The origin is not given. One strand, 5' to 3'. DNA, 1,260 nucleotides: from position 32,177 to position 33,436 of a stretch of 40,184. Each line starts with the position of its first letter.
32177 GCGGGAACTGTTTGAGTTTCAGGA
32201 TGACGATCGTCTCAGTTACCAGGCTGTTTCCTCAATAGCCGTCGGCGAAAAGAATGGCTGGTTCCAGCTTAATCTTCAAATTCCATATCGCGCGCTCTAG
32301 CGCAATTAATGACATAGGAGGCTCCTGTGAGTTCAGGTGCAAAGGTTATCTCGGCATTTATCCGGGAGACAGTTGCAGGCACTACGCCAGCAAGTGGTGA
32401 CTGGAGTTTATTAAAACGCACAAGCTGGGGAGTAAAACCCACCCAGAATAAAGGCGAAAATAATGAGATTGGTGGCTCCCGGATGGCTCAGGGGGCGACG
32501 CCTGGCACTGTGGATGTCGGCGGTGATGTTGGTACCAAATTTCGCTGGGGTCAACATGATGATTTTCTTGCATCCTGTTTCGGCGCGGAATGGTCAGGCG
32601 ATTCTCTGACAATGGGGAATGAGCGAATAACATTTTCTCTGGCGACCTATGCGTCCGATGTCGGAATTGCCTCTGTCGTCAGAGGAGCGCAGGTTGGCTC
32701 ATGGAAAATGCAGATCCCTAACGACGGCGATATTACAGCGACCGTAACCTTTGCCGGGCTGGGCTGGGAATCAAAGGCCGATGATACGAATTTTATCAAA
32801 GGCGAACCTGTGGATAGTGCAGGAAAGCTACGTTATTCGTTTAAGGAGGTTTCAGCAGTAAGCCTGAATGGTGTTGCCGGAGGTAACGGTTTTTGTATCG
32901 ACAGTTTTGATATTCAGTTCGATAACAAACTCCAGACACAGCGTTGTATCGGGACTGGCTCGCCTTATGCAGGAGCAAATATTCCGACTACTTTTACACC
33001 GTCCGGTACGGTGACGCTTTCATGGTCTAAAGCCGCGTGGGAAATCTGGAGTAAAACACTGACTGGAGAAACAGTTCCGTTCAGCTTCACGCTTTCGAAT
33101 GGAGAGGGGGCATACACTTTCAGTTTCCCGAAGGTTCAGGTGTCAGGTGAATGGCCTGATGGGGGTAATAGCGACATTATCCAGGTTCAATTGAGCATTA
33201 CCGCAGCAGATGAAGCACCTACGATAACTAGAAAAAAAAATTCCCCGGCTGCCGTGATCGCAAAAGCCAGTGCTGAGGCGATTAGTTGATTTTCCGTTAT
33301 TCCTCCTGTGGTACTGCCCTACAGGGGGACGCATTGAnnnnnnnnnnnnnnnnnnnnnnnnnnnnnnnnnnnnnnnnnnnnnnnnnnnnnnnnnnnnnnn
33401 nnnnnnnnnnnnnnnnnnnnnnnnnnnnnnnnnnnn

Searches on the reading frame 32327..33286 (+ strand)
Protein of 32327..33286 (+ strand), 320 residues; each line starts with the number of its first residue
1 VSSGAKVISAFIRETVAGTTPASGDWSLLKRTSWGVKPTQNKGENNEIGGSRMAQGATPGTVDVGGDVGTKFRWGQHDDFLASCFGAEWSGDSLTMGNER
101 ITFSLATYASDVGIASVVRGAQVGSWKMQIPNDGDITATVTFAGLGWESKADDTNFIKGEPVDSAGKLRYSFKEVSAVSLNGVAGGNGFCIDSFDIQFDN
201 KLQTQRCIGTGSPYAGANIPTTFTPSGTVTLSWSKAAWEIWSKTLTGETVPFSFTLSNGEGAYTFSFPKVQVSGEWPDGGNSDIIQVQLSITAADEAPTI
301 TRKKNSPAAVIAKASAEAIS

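Call 83: list_cluster_members(proteins=[window:32327-33286:+, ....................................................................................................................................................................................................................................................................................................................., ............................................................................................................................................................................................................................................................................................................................, window:28527-29288:+, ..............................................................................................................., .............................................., window:37497-37832:+, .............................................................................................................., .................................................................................])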
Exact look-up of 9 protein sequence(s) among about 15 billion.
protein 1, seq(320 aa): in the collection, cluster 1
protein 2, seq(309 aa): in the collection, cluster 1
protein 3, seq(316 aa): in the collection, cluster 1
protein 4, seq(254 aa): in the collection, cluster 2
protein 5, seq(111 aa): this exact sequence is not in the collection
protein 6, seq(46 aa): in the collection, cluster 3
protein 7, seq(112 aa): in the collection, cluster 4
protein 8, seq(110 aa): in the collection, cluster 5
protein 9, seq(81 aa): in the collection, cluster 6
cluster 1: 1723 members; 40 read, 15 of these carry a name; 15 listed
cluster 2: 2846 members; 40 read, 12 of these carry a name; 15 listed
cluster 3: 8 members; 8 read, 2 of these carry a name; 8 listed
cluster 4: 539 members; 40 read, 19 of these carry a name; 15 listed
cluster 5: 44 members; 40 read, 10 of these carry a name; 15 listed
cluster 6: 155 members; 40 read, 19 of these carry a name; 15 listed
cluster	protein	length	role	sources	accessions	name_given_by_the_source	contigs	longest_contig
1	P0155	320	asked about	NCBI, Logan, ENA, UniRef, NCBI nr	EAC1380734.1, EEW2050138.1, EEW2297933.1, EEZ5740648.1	TPA: hypothetical protein OC102_001948 [Escherichia coli] | Phage tail protein n=1 Tax=Escherichia coli TaxID=562 RepID=A0AAX0PD16_ECOLX | phage tail tube protein [Escherichia coli]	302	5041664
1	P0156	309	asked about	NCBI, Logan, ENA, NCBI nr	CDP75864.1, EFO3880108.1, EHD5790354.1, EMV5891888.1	TPA: hypothetical protein OZV64_004306 [Escherichia coli] | phage tail tube protein [Escherichia coli]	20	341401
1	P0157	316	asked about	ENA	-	-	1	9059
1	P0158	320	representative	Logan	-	-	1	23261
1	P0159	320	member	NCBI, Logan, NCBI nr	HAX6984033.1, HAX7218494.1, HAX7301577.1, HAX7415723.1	TPA: hypothetical protein JTP91_002613 [Escherichia coli] | hypothetical protein [Escherichia coli]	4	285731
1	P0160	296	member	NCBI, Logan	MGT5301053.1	phage tail tube protein [Escherichia coli]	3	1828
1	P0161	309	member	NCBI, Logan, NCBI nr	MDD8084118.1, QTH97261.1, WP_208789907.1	hypothetical protein JJB17_04010 [Escherichia coli] | phage tail tube protein [Escherichia coli]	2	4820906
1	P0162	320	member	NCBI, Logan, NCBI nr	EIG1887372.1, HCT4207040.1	hypothetical protein G9K01_004033 [Escherichia coli] | hypothetical protein [Escherichia coli]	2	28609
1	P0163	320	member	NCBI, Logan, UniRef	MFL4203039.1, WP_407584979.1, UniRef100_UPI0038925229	phage tail tube protein [Escherichia coli] | phage tail tube protein n=1 Tax=Escherichia coli TaxID=562 RepID=UPI0038925229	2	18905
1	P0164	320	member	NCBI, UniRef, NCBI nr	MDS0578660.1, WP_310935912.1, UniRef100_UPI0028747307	phage tail tube protein [Escherichia coli] | phage tail tube protein n=1 Tax=Escherichia coli TaxID=562 RepID=UPI0028747307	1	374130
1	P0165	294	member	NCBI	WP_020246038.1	phage tail tube protein, partial [Escherichia coli]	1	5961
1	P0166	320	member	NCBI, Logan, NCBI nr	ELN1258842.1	hypothetical protein Q1H55_003671 [Escherichia coli] | hypothetical protein [Escherichia coli]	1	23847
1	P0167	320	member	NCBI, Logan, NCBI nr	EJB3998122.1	hypothetical protein MT217_004503 [Escherichia coli] | hypothetical protein [Escherichia coli]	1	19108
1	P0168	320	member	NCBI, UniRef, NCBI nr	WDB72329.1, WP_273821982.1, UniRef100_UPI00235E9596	phage tail tube protein [Escherichia albertii] | phage tail tube protein n=1 Tax=Escherichia albertii TaxID=208962 RepID=UPI00235E9596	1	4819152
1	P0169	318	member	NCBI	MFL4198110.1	phage tail tube protein [Escherichia coli]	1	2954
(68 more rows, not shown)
